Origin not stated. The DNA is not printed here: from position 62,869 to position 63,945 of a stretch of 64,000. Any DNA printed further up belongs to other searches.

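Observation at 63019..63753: Secreted trypsin/streptogrisin-fold protein in which His, Asp and Ser of the catalytic triad are all replaced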

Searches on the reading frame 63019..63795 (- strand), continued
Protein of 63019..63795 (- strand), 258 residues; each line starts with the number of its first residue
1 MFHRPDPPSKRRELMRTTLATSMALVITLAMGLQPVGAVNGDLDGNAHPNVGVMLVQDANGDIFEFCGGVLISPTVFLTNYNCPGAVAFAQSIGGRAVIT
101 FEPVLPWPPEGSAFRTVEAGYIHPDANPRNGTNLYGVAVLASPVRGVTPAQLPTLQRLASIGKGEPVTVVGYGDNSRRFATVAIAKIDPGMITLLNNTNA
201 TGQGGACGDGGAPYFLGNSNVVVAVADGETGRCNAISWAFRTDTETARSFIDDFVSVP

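Call 75: find_encoding_contigs(protein=P0001, flank=6000, max_places=3)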
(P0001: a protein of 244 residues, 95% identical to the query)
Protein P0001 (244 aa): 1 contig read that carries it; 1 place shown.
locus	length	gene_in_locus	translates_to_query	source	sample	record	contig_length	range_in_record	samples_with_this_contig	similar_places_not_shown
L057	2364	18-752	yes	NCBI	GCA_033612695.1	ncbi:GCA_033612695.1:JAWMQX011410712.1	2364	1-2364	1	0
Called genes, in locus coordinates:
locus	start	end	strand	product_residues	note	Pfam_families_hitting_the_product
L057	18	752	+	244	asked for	PF00089:Trypsin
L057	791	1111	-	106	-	PF13581:HATPase_c_2, PF02518:HATPase_c (weak)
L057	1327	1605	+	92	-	-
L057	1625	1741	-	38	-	-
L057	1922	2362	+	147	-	?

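Call 76: find_encoding_contigs(protein=window:63019-63795:-, flank=6000, max_places=2)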
Protein window:63019-63795:- (258 aa): no gene with exactly this product is on record in the collection.

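Call 77: find_encoding_contigs(protein=P0391, flank=6000, max_places=2)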
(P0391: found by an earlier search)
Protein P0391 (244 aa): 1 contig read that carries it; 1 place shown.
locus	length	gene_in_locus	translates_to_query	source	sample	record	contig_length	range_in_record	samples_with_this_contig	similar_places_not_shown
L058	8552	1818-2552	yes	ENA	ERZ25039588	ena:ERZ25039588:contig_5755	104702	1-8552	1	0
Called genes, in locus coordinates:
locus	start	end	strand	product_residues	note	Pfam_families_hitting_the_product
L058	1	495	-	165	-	?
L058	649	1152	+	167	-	PF04542:Sigma70_r2, PF08281:Sigma70_r4_2, PF04545:Sigma70_r4 (weak), PF22233:PhyR_sigma-like (weak)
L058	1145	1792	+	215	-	-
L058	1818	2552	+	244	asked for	PF00089:Trypsin (weak)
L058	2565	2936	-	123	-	PF13581:HATPase_c_2, PF02518:HATPase_c (weak)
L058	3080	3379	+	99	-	-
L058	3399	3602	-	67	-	-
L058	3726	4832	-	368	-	-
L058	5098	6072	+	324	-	PF03795:YCII (weak), PF00211:Guanylate_cyc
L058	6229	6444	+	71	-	-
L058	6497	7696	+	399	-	PF13411:MerR_1 (faint), PF28507:Rv1828_C (weak), PF16701:Ad_Cy_reg, PF00211:Guanylate_cyc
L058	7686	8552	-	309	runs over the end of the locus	PF02016:Peptidase_S66, PF17676:Peptidase_S66C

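Call 79: search_protein_families(library=ncbifam, proteins=[L058:649-1152:+, L058:1145-1792:+, L018:4195-4962:+, L001:5175-7919:+], max_evalue=0.01)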
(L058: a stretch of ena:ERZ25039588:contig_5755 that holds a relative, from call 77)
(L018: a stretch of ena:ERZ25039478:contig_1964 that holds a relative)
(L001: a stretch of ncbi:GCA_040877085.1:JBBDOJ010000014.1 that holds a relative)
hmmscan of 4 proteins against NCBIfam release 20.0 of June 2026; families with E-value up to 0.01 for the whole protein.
L058:649-1152:+ (167 aa): 63 families (the best 25 are shown)
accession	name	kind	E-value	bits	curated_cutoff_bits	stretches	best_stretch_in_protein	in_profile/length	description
TIGR02983.1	SigE-fam_strep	subfamily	6.5e-30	104.2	141.55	1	12-162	6-158/162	SigE family RNA polymerase sigma factor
NF007225.0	PRK09643.1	equivalog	1.1e-18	67.7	190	1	14-159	29-179/204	RNA polymerase sigma factor SigM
NF007229.0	PRK09647.1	equivalog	1e-16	61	265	1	14-161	46-201/220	RNA polymerase sigma factor SigE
TIGR02937.1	sigma70-ECF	superfamily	2.2e-16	59.9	42.9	1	14-159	3-162/165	sigma-70 family RNA polymerase sigma factor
NF007214.0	PRK09636.1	subfamily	1.9e-14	53.6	271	1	16-162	8-163/293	RNA polymerase sigma factor SigJ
NF058625.1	sigma_PG0214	equivalog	1.2e-13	51.1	130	1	13-160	5-159/170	GFO_1088 family ECF-type sigma factor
NF004113.0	PRK05602.1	equivalog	6.2e-13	48.8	208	1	22-161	55-200/211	RNA polymerase sigma factor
TIGR02985.1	Sig70_bacteroi1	subfamily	7.5e-13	49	126.4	1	13-160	2-160/162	RNA polymerase sigma-70 factor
TIGR02957.1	SigX4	subfamily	2.3e-12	46.7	323.25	1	18-162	3-156/281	RNA polymerase sigma-70 factor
TIGR02960.1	SigX5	hypoth_equivalog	1.9e-11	43.7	264.75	2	13-84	6-81/322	RNA polymerase sigma-70 factor, TIGR02960 family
NF006089.0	PRK08241.1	subfamily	2.5e-11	43.3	240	2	12-93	22-100/343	RNA polymerase subunit sigma-70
TIGR02950.1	SigM_subfam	subfamily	3.5e-10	39.9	147.95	1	19-160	7-156/159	RNA polymerase sigma factor, SigM family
NF007227.0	PRK09645.1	subfamily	1.9e-09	37.7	202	1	15-161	16-169/177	sigma-70 family RNA polymerase sigma factor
NF009176.0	PRK12524.1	equivalog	1.9e-09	37.6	264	1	30-161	44-183/196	RNA polymerase sigma factor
TIGR02959.1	SigZ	equivalog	2.8e-09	37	168.65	1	34-160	17-146/170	RNA polymerase sigma factor SigZ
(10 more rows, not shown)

L058:1145-1792:+ (215 aa): 0 families

L018:4195-4962:+ (255 aa): 0 families

L001:5175-7919:+ (914 aa): 24 families
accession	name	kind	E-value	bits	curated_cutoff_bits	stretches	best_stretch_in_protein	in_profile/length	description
NF040749.1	tetrathio_RR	equivalog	1.2e-10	41.4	290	1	816-913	90-187/191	tetrathionate respiration response regulator TtrR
NF011896.0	PRK15369.1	equivalog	5.2e-10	39.3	242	1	857-911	147-201/211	two component system response regulator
TIGR03020.2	EpsA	equivalog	8.1e-10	38.7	170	1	845-910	183-241/247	XrtB/PEP-CTERM-associated transcriptional regulator EpsA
NF052445.1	RespRegMctR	equivalog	1.2e-08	34.6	300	1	857-912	142-197/205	two-component system response regulator MctR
NF047785.1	respo_reg_MadR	equivalog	1e-07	31.5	300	1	851-909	140-198/209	MadR family response regulator transcription factor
NF038181.1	reg_ATPase_IniR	equivalog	1.2e-07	30.5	750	2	820-910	730-817/827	isoniazid response ATPase/transcriptional regulator IniR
NF041830.1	RR_TF_ErdR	exception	1.3e-07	31.6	390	1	858-911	149-202/213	response regulator transcription factor ErdR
NF007505.1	PRK10100.1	equivalog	7.6e-07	29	250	1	857-909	142-194/204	biofilm master transcriptional regulator CsgD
NF007935.0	PRK10651.1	equivalog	9.8e-06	24.9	250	1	858-911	154-207/216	two-component system response regulator NarL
NF052366.1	photon_PedR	equivalog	1.4e-05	25.2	120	1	860-912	3-55/74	photosynthetic electron transport-dependent transcriptional regulator PedR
NF007708.0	PRK10403.1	equivalog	2.9e-05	23.6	343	1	854-908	149-202/215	nitrate/nitrite response regulator protein NarP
TIGR03541.1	reg_near_HchA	equivalog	4.8e-05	23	215.6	1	858-909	170-221/232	PA1136 family autoinducer-binding transcriptional regulator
NF007403.0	PRK09935.1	equivalog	5.7e-05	22.8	271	1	858-910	148-200/210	fimbria biosynthesis transcriptional regulator FimZ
NF003420.0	PRK04841.1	equivalog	6.1e-05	21.2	537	1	858-909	837-888/903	HTH-type transcriptional regulator MalT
NF041232.1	BagY_FevT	exception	7.8e-05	21.7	700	1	860-914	297-351/367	LuxR family transcriptional regulator BagY/FevT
TIGR02937.1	sigma70-ECF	superfamily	0.00034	20.3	42.9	1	859-903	117-162/165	sigma-70 family RNA polymerase sigma factor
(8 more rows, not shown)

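Call 87: search_solved_structures(query=L058:1145-1792:+, max_evalue=5, show_alignments=1)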
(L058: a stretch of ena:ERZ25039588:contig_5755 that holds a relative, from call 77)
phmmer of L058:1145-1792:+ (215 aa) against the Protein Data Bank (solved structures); distinct sequences matched with E-value up to 5: 0.

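Call 88: find_homologous_proteins(query=L058:1145-1792:+, max_evalue=0.001)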
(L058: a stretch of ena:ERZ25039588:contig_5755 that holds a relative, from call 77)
Query L058:1145-1792:+ (215 aa): 313 proteins with E <= 0.001 among 907 candidates; the best 120 are listed.
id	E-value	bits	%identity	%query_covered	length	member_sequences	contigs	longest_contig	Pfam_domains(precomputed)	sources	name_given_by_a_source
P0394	1.2e-136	471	100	100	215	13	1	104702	-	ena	-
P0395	1.2e-121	422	90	99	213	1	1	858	-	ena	-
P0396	1.4e-121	422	92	100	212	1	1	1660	-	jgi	jgi:hypothetical protein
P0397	3.1e-121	421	91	99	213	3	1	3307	-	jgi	jgi:hypothetical protein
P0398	4.7e-121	420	90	99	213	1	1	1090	-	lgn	-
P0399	6.6e-120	416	89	99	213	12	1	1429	-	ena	-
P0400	1.9e-118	412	89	99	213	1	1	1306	-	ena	-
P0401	7.2e-111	387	85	99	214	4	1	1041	-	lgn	-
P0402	2.3e-109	382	83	99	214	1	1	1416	-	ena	-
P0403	3.8e-108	378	83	99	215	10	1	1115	-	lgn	-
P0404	4.8e-107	374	81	99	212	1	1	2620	-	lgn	-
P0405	2.8e-104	365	78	99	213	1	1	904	-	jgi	jgi:hypothetical protein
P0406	1.7e-102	360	78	99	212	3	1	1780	-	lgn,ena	-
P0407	6.5e-100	351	78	99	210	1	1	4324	-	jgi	jgi:hypothetical protein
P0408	2.1e-99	349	75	99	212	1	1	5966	-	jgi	jgi:hypothetical protein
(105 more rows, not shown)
